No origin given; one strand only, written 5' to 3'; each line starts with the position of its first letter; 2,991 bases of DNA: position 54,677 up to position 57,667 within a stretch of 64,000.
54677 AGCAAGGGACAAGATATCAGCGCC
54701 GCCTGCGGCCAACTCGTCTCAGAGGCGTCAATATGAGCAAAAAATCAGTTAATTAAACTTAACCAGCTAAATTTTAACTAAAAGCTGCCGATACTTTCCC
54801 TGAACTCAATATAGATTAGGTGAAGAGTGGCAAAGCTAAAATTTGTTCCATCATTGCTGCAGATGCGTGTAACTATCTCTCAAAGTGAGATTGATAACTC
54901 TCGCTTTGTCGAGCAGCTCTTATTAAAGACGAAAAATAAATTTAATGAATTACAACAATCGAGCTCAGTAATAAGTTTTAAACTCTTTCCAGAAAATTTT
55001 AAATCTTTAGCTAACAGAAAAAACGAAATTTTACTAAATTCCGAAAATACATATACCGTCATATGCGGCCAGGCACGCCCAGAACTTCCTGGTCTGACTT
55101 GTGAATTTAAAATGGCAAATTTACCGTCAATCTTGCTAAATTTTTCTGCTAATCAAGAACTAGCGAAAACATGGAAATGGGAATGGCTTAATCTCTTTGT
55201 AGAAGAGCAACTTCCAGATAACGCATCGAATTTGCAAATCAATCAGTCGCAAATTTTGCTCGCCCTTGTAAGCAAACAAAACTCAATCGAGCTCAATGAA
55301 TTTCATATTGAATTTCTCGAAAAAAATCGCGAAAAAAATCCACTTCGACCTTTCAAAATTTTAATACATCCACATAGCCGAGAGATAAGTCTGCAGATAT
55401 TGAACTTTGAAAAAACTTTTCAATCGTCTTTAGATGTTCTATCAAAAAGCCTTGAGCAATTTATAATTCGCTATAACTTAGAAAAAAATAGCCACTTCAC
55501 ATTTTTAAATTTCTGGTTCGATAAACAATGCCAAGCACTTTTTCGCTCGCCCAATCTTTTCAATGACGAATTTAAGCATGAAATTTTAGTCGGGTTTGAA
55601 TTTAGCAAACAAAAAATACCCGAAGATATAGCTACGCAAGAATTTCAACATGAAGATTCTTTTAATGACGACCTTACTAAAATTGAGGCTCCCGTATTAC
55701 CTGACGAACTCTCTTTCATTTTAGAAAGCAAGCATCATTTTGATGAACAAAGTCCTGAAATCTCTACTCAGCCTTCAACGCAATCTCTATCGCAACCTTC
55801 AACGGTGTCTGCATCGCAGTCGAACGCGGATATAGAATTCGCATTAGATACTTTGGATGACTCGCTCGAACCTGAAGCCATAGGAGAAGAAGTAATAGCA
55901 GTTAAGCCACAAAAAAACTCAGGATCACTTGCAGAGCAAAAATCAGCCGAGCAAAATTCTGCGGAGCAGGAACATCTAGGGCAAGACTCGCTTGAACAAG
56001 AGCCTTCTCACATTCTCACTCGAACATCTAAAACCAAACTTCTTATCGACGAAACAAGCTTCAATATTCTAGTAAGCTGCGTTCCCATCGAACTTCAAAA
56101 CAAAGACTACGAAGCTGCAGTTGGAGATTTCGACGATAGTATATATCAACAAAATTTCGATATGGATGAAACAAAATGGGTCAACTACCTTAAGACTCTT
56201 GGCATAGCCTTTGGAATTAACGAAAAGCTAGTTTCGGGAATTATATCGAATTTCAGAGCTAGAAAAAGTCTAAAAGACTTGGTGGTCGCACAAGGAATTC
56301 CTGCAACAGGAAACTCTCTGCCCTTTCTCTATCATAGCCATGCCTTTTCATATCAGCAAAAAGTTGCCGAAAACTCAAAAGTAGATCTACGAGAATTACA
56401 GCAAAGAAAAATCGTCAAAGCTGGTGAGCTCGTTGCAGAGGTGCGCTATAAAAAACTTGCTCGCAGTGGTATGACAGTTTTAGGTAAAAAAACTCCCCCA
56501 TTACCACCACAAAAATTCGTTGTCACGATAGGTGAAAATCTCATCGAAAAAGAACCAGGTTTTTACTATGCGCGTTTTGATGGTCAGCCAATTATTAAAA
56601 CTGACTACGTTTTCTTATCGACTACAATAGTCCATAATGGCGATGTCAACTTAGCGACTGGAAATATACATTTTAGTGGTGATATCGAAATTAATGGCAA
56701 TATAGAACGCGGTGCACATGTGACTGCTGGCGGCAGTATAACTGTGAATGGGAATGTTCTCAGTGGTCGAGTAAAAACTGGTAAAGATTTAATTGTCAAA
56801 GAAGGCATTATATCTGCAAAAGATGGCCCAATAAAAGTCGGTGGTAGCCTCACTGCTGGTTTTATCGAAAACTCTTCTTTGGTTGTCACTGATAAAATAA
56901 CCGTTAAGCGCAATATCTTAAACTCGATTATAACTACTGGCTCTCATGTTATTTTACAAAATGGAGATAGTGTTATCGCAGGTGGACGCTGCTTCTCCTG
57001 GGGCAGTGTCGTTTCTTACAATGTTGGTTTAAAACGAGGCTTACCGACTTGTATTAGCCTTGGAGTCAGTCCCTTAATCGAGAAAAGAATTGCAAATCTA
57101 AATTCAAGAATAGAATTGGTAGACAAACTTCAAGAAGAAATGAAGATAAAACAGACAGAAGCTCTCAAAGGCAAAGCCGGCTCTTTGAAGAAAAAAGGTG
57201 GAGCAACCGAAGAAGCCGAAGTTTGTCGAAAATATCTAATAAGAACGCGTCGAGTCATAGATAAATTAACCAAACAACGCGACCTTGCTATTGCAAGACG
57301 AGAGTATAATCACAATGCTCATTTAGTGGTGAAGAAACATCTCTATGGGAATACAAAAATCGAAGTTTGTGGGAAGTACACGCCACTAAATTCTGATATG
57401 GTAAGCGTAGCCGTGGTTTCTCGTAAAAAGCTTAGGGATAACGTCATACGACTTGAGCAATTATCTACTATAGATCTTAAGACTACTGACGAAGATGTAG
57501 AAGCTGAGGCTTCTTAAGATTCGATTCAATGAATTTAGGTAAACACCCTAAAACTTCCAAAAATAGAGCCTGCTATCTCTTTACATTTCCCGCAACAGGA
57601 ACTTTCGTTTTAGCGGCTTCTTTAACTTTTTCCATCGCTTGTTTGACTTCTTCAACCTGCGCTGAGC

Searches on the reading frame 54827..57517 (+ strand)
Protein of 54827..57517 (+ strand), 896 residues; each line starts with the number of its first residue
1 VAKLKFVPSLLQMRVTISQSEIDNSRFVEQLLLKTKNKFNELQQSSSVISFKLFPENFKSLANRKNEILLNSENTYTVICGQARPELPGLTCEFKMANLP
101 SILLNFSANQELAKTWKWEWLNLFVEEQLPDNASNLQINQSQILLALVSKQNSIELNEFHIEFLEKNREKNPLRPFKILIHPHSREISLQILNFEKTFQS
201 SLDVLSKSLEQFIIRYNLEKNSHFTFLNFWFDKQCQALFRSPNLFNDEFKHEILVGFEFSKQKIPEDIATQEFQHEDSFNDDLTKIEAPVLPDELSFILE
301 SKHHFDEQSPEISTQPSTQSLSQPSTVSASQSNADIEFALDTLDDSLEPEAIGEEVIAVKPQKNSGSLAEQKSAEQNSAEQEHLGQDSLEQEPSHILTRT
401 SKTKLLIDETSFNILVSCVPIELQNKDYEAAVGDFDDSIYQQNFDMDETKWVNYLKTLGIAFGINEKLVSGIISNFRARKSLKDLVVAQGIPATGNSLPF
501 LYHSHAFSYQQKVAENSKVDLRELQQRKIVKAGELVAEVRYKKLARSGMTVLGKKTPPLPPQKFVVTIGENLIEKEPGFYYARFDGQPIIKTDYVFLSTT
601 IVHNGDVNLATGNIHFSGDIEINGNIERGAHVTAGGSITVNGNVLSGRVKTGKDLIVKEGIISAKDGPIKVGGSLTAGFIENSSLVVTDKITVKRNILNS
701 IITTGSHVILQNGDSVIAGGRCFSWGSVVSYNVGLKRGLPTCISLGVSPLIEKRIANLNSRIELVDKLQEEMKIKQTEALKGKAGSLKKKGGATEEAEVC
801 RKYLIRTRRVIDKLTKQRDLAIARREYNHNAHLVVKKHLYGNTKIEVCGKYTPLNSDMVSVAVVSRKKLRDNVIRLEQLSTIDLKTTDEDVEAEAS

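Call 61: search_protein_families(library=pfam, proteins=[window:54827-57517:+], max_evalue=0.00001)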
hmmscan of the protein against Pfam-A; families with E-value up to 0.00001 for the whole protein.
window:54827-57517:+ (896 aa): 2 families
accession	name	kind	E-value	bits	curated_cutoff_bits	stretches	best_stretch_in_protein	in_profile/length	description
PF03961.19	FapA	-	5e-47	161.2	31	1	601-865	3-267/272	Flagellar Assembly Protein A beta solenoid domain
PF20250.3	FapA_N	-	2e-18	66.8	27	1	448-591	27-176/178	Flagellar Assembly Protein A N-terminal region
